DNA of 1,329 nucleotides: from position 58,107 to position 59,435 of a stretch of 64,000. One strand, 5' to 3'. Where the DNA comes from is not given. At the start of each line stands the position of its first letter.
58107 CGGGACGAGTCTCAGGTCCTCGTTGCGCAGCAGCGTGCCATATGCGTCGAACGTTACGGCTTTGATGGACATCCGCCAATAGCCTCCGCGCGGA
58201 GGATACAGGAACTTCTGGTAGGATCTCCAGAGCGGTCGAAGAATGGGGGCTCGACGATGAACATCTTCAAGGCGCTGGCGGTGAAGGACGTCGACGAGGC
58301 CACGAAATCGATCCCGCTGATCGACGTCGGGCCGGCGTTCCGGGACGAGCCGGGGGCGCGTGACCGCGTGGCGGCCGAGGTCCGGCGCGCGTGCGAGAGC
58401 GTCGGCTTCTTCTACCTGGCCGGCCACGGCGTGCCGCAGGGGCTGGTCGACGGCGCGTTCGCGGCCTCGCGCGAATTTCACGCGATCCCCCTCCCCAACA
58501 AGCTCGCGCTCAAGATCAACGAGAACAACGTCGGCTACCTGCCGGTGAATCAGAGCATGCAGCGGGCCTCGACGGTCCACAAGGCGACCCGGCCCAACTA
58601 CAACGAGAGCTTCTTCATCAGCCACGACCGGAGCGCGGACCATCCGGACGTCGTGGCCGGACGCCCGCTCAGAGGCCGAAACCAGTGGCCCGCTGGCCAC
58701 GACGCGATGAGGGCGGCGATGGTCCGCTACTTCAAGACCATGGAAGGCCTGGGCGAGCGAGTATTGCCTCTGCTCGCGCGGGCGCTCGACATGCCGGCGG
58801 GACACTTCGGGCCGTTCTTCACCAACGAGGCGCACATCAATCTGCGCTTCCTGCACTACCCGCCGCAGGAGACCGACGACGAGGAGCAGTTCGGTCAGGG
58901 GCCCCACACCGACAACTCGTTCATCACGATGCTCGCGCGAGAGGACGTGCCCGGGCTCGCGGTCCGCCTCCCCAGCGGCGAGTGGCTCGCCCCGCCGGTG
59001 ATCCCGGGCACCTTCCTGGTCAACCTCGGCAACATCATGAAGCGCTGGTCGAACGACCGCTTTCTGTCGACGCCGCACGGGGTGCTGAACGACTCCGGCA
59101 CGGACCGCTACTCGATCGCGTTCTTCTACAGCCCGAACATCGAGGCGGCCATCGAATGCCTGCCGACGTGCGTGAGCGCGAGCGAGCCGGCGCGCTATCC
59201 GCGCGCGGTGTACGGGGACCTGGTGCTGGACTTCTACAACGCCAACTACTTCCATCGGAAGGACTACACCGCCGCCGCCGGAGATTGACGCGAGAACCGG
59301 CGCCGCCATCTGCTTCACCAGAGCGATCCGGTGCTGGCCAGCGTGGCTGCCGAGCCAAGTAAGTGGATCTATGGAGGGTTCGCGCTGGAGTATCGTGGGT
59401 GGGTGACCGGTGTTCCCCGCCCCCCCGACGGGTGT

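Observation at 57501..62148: Second carrier-protein module: HAD hydrolase, 2OG/Fe(II) oxygenase, Sfp-type PPTase, FAAL-like ligase with unresolved start, and divergent ACP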

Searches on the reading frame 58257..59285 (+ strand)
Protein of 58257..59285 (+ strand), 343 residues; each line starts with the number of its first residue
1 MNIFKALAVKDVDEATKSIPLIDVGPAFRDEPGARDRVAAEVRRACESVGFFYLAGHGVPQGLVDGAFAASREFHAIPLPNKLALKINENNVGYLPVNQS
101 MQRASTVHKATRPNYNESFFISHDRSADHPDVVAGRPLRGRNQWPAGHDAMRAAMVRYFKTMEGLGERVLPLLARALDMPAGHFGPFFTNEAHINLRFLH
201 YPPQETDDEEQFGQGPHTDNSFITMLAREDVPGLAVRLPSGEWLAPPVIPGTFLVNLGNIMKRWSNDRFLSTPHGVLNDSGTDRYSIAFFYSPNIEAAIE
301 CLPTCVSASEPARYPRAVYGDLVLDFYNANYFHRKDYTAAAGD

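Call 7: search_protein_families(library=pfam, proteins=[window:58257-59285:+], max_evalue=0.01)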
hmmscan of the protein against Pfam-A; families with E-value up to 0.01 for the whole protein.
seq(343 aa): 2 families
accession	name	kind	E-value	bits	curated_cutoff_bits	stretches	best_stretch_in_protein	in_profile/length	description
PF14226.12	DIOX_N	-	3.4e-27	95.9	27.3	1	19-146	1-116/117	non-haem dioxygenase in morphine synthesis N-terminal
PF03171.26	2OG-FeII_Oxy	-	1.5e-23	83.5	23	1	197-293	8-101/101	2OG-Fe(II) oxygenase superfamily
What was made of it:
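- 58257..59288 (+): IPNS-family 2OG/Fe(II) oxygenase (HxD...H and RxS motifs present). A conserved flank gene, and a possible source of read-through transcription into the PPTase and FAAL genes. PF14226 plus PF03171 (call 7).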

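Call 8: search_protein_families(library=ncbifam, proteins=[window:58257-59285:+], max_evalue=0.01)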
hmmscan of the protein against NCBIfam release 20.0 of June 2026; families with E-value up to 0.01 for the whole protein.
seq(343 aa): 0 families

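Call 53: find_homologous_proteins(query=window:58257-59285:+, max_evalue=1e-30)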
Query window:58257-59285:+ (343 aa): 2824 proteins with E <= 1e-30 among 8000 candidates; the best 120 are listed.
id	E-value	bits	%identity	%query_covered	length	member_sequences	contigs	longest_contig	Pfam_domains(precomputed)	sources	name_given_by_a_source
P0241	8.5e-232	787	99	100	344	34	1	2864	PF14226.13,PF03171.27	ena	-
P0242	1.1e-220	750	93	100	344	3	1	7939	PF14226.13,PF03171.27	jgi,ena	-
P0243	3.2e-218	742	92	100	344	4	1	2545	PF14226.13,PF03171.27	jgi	-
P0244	2.6e-217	739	92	99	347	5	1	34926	PF14226.13,PF03171.27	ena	-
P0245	4.5e-217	738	99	93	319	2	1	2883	PF14226.13,PF03171.27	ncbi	ncbi:MAG: isopenicillin N synthase family oxygenase, partial [Candidatus Rokuibacteriota bacterium]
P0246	2.5e-203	693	86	99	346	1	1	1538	PF14226.13,PF03171.27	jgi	jgi:isopenicillin N synthase-like dioxygenase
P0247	8.8e-199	678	85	99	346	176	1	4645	PF14226.13,PF03171.27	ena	-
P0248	3.5e-198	676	84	100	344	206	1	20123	PF14226.13,PF03171.27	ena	-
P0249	3.7e-198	676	84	99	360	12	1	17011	PF14226.13,PF03171.27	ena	-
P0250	1.6e-197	674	85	98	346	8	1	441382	PF14226.13,PF03171.27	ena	-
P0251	2.6e-197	673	85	99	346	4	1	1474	PF14226.13,PF03171.27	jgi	-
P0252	9.8e-197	671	83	100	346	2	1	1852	PF14226.13,PF03171.27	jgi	jgi:isopenicillin N synthase-like dioxygenase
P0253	1.1e-196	671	84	99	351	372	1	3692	PF14226.13,PF03171.27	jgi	jgi:isopenicillin N synthase-like dioxygenase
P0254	1.5e-196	671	83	99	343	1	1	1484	PF14226.13,PF03171.27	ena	-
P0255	3.4e-196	669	83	99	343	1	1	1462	PF14226.13,PF03171.27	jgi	-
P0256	3.9e-196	669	85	98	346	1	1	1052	PF14226.13,PF03171.27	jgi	jgi:isopenicillin N synthase-like dioxygenase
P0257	7.0e-196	668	82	99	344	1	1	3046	PF14226.13,PF03171.27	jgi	jgi:isopenicillin N synthase-like dioxygenase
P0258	1.0e-195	668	84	100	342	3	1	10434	PF14226.13,PF03171.27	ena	-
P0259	5.2e-194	662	81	99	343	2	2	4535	PF14226.13,PF03171.27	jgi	jgi:isopenicillin N synthase-like dioxygenase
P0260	1.5e-193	661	82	99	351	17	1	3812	PF14226.13,PF03171.27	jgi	jgi:isopenicillin N synthase-like dioxygenase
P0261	2.6e-193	660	81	98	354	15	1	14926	PF14226.13,PF03171.27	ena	-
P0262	3.5e-193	660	84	97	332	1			PF14226.13,PF03171.27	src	-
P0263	6.5e-193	659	82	99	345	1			PF14226.13,PF03171.27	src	-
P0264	7.8e-193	658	82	99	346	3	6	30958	PF14226.13,PF03171.27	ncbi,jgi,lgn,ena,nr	ncbi:MAG: isopenicillin N synthase family oxygenase [Candidatus Rokubacteria bacterium]|nr:isopenici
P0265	9.1e-193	658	81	99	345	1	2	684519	PF14226.13,PF03171.27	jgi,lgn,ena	-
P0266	1.1e-192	658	81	100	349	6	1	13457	PF14226.13,PF03171.27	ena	-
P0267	1.2e-192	658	83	99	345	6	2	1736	PF14226.13,PF03171.27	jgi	jgi:isopenicillin N synthase-like dioxygenase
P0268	4.4e-192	656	80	99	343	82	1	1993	PF14226.13,PF03171.27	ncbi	-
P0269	2.2e-191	654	80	99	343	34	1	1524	PF14226.13,PF03171.27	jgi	jgi:isopenicillin N synthase-like dioxygenase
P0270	4.2e-191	653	82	100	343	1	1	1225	PF14226.13,PF03171.27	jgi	-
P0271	4.8e-191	653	80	99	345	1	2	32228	PF14226.13,PF03171.27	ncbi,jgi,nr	ncbi:MAG TPA: 2-oxoglutarate and iron-dependent oxygenase domain-containing protein [Methylomirabilo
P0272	7.9e-191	652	81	99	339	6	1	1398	PF14226.13,PF03171.27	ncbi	-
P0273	1.0e-190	651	82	99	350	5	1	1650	PF14226.13,PF03171.27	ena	-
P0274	1.1e-190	651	80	99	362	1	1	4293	PF14226.13,PF03171.27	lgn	-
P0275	1.1e-190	651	80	100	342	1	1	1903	PF14226.13,PF03171.27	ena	-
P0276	1.6e-190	651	80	100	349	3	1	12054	PF14226.13,PF03171.27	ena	-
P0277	2.2e-190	650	80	99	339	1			PF14226.13,PF03171.27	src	-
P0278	2.5e-190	650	82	99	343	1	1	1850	PF14226.13,PF03171.27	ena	-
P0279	4.2e-190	649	80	100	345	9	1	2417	PF14226.13,PF03171.27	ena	-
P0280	4.8e-190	649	81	99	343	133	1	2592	PF14226.13,PF03171.27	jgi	jgi:isopenicillin N synthase-like dioxygenase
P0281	6.1e-190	649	79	98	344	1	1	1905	PF14226.13,PF03171.27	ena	-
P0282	9.4e-190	648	79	99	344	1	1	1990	PF14226.13,PF03171.27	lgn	-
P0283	1.2e-189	648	79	100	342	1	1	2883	PF14226.13,PF03171.27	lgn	-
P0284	1.3e-189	648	79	99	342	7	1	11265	PF14226.13,PF03171.27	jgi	-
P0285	1.5e-189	648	80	98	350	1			PF14226.13,PF03171.27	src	-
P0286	1.9e-189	647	81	99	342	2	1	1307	PF14226.13,PF03171.27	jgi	jgi:isopenicillin N synthase-like dioxygenase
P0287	2.0e-189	647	80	100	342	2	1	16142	PF14226.13,PF03171.27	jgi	jgi:isopenicillin N synthase-like dioxygenase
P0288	2.2e-189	647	82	98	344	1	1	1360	PF14226.13,PF03171.27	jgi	jgi:isopenicillin N synthase-like dioxygenase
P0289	2.4e-189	647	78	100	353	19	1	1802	PF14226.13,PF03171.27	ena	-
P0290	2.5e-189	647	81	99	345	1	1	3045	PF14226.13,PF03171.27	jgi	jgi:isopenicillin N synthase-like dioxygenase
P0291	2.6e-189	647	81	99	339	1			PF14226.13,PF03171.27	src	-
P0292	2.8e-189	647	79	99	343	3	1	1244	PF14226.13,PF03171.27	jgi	jgi:isopenicillin N synthase-like dioxygenase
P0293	3.3e-189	646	81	99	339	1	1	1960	PF14226.13,PF03171.27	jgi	jgi:isopenicillin N synthase-like dioxygenase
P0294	4.1e-189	646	82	99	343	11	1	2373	PF14226.13,PF03171.27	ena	-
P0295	4.5e-189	646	78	100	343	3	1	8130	PF14226.13,PF03171.27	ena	-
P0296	5.4e-189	646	79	99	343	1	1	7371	PF14226.13,PF03171.27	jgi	jgi:isopenicillin N synthase-like dioxygenase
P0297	9.4e-189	645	79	100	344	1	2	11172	PF14226.13,PF03171.27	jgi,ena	jgi:isopenicillin N synthase-like dioxygenase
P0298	9.8e-189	645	79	99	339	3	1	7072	PF14226.13,PF03171.27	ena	-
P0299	1.1e-188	645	79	99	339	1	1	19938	PF14226.13,PF03171.27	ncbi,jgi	-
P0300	1.1e-188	645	78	100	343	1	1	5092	PF14226.13,PF03171.27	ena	-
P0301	1.1e-188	645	79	99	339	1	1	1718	PF14226.13,PF03171.27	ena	-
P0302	1.2e-188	645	80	99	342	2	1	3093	PF14226.13,PF03171.27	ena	-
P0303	1.3e-188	645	81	99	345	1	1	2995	PF14226.13,PF03171.27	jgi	jgi:isopenicillin N synthase-like dioxygenase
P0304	1.4e-188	644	80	98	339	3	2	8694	PF14226.13,PF03171.27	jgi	jgi:isopenicillin N synthase-like dioxygenase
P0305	1.5e-188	644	79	100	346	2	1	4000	PF14226.13,PF03171.27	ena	-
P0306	1.7e-188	644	79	99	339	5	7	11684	PF14226.13,PF03171.27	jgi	jgi:isopenicillin N synthase-like dioxygenase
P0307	1.8e-188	644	79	99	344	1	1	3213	PF14226.13,PF03171.27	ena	-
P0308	1.8e-188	644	79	100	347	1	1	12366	PF14226.13,PF03171.27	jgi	jgi:isopenicillin N synthase-like dioxygenase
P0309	2.0e-188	644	79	99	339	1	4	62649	PF14226.13,PF03171.27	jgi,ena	-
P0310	2.1e-188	644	79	100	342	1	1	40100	PF14226.13,PF03171.27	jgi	jgi:isopenicillin N synthase-like dioxygenase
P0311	2.1e-188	644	79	99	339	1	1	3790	PF14226.13,PF03171.27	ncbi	-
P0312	2.2e-188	644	79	99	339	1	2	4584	PF14226.13,PF03171.27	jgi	jgi:isopenicillin N synthase-like dioxygenase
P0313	2.2e-188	644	79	99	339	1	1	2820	PF14226.13,PF03171.27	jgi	jgi:isopenicillin N synthase-like dioxygenase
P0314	2.9e-188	643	78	100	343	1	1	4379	PF14226.13,PF03171.27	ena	-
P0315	3.5e-188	643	78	99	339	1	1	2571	PF14226.13,PF03171.27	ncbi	-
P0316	3.5e-188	643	78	99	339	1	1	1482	PF14226.13,PF03171.27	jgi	-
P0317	3.7e-188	643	78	99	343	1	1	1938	PF14226.13,PF03171.27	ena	-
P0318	3.9e-188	643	80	99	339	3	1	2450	PF14226.13,PF03171.27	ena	-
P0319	4.2e-188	643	79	99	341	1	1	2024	PF14226.13,PF03171.27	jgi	jgi:isopenicillin N synthase-like dioxygenase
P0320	4.4e-188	643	79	98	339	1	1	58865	PF14226.13,PF03171.27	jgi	jgi:isopenicillin N synthase-like dioxygenase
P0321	4.7e-188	643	82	99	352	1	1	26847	PF14226.13,PF03171.27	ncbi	-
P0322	5.4e-188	643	80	99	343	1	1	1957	PF14226.13,PF03171.27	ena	-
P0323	5.4e-188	643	77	99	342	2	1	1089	PF14226.13,PF03171.27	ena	-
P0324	5.5e-188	642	81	98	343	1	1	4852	PF14226.13,PF03171.27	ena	-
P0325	5.6e-188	642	77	100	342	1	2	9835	PF14226.13,PF03171.27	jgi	jgi:isopenicillin N synthase-like dioxygenase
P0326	6.0e-188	642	77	100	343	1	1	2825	PF14226.13,PF03171.27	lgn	-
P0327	6.2e-188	642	79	99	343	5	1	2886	PF14226.13,PF03171.27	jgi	jgi:isopenicillin N synthase-like dioxygenase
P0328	6.4e-188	642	80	99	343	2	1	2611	PF14226.13,PF03171.27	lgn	-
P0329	8.5e-188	642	80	99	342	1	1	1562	PF14226.13,PF03171.27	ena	-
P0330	8.6e-188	642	80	98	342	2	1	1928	PF14226.13,PF03171.27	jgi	jgi:isopenicillin N synthase-like dioxygenase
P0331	8.9e-188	642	79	99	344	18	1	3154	PF14226.13,PF03171.27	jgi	jgi:isopenicillin N synthase-like dioxygenase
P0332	9.1e-188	642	79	99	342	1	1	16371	PF14226.13,PF03171.27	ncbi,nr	ncbi:MAG TPA: 2-oxoglutarate and iron-dependent oxygenase domain-containing protein [Burkholderiales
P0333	1.0e-187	642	78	99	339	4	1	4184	PF14226.13,PF03171.27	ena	-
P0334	1.1e-187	642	79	99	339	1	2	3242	PF14226.13,PF03171.27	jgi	jgi:isopenicillin N synthase-like dioxygenase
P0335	1.1e-187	641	78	99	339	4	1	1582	PF14226.13,PF03171.27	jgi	jgi:isopenicillin N synthase-like dioxygenase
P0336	1.7e-187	641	80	99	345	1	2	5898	PF14226.13,PF03171.27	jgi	jgi:isopenicillin N synthase-like dioxygenase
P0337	2.1e-187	641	81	99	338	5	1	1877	PF14226.13,PF03171.27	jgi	jgi:isopenicillin N synthase-like dioxygenase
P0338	2.2e-187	641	79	100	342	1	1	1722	PF14226.13,PF03171.27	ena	-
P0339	2.4e-187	640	80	98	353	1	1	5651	PF14226.13,PF03171.27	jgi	jgi:isopenicillin N synthase-like dioxygenase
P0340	2.8e-187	640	78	98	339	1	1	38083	PF14226.13,PF03171.27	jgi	jgi:isopenicillin N synthase-like dioxygenase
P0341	2.9e-187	640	79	98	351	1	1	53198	PF14226.13,PF03171.27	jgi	jgi:isopenicillin N synthase-like dioxygenase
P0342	3.0e-187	640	79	99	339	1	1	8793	PF14226.13,PF03171.27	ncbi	-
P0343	3.0e-187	640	78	99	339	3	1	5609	PF14226.13,PF03171.27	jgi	-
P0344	4.0e-187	640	79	99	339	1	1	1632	PF14226.13,PF03171.27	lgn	-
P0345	4.6e-187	639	80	99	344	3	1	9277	PF14226.13,PF03171.27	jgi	jgi:isopenicillin N synthase-like dioxygenase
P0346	4.8e-187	639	79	100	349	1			PF14226.13,PF03171.27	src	-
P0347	5.3e-187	639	80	99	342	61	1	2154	PF14226.13,PF03171.27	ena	-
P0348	5.4e-187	639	79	99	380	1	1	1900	PF14226.13,PF03171.27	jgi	jgi:isopenicillin N synthase-like dioxygenase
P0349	6.8e-187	639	79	99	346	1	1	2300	PF14226.13,PF03171.27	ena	-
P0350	9.8e-187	638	79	99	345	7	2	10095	PF14226.13,PF03171.27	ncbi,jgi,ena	-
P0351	9.9e-187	638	80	98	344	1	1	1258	PF14226.13,PF03171.27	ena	-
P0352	1.0e-186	638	80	98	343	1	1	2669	PF14226.13,PF03171.27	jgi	jgi:isopenicillin N synthase-like dioxygenase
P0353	1.1e-186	638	79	98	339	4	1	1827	PF14226.13,PF03171.27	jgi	jgi:isopenicillin N synthase-like dioxygenase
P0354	1.2e-186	638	81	99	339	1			PF14226.13,PF03171.27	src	-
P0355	1.3e-186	638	80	99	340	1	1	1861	PF14226.13,PF03171.27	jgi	jgi:isopenicillin N synthase-like dioxygenase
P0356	1.4e-186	638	78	99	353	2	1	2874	PF14226.13,PF03171.27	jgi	jgi:isopenicillin N synthase-like dioxygenase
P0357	1.8e-186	637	77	100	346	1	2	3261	PF14226.13,PF03171.27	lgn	-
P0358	2.0e-186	637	77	100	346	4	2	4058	PF14226.13,PF03171.27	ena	-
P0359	2.2e-186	637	79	99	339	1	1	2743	PF14226.13,PF03171.27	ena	-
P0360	2.5e-186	637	77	99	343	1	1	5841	PF14226.13,PF03171.27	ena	-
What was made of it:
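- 58257..59288 (+): 2824 homologues at E<=1e-30, the top ones 77-93% identical (call 53).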

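Call 54: find_encoding_contigs(protein=P0244, flank=9000, max_places=1)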
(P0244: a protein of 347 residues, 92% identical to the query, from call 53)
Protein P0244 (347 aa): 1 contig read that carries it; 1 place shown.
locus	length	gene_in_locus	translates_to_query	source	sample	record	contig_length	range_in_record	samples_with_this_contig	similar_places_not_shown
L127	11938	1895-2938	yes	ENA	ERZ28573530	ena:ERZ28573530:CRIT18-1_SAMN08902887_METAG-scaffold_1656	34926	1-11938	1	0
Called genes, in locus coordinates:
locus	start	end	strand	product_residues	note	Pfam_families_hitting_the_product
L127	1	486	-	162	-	?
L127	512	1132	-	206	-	PF00775:Dioxygenase_C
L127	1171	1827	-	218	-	PF00702:Hydrolase, PF13419:HAD_2, PF13242:Hydrolase_like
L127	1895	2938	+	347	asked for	PF14226:DIOX_N, PF03171:2OG-FeII_Oxy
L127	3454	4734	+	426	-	PF00109:ketoacyl-synt, PF00108:Thiolase_N (faint), PF02801:Ketoacyl-synt_C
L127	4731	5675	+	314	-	PF00698:Acyl_transf_1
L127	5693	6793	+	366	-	PF00195:Chal_sti_synt_N, PF08392:FAE1_CUT1_RppA, PF08545:ACP_syn_III (weak), PF02797:Chal_sti_synt_C, PF08541:ACP_syn_III_C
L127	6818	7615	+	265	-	PF00378:ECH_1, PF16113:ECH_2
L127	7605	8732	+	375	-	PF08545:ACP_syn_III (weak)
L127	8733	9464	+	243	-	PF00378:ECH_1, PF16113:ECH_2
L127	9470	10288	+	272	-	PF00106:adh_short, PF13561:adh_short_C2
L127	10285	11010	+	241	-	PF00378:ECH_1, PF16113:ECH_2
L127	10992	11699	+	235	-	PF01648:ACPS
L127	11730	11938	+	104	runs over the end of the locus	PF00550:PP-binding (weak)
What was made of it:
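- L127 (2OG 92% identical) carries DioxC, HAD and 2OG, followed directly by KS, AT, type III PKS, ECH, HMGS-like, ECH, SDR, ECH, PPTase and ACP104 (call 54).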

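Call 55: find_encoding_contigs(protein=P0250, flank=9000, max_places=1)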
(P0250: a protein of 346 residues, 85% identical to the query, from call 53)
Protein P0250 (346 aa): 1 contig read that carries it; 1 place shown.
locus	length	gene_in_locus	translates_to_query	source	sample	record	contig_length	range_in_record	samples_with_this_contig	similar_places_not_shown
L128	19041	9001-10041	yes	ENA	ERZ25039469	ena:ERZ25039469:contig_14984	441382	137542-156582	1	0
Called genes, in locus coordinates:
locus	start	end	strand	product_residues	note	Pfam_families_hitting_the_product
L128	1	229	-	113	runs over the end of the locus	PF13473:Cupredoxin_1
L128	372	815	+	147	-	PF05425:CopD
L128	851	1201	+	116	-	PF12973:Cupin_7 (weak), PF02311:AraC_binding (weak), PF07883:Cupin_2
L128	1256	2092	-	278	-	PF00753:Lactamase_B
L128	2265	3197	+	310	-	PF01557:FAA_hydrolase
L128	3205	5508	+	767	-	PF01315:Ald_Xan_dh_C, PF02738:MoCoBD_1, PF20256:MoCoBD_2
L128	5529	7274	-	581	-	PF02129:Peptidase_S15, PF08530:PepX_C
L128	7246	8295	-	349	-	PF01408:GFO_IDH_MocA, PF22725:GFO_IDH_MocA_C3, PF02894:GFO_IDH_MocA_C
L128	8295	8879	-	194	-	PF00775:Dioxygenase_C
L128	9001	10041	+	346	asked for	PF14226:DIOX_N, PF03171:2OG-FeII_Oxy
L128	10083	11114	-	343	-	PF13531:SBP_bac_11, PF01547:SBP_bac_1, PF13416:SBP_bac_8, PF13343:SBP_bac_6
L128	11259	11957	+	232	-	PF01648:ACPS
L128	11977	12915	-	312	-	PF12911:OppC_N (weak), PF00528:BPD_transp_1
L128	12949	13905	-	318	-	PF19300:BPD_transp_1_N, PF00528:BPD_transp_1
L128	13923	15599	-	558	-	PF00496:SBP_bac_5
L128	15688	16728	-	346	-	PF01717:Meth_synt_2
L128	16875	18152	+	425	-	PF13433:Peripla_BP_5, PF13458:Peripla_BP_6, PF01094:ANF_receptor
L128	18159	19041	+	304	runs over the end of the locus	PF02653:BPD_transp_2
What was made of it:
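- The PPTase is retained even where the cluster is gone (L128, call 55), so it may have clients elsewhere. L128 shows that FAAL and ACP83 are dispensable in a syntenic relative (call 55).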
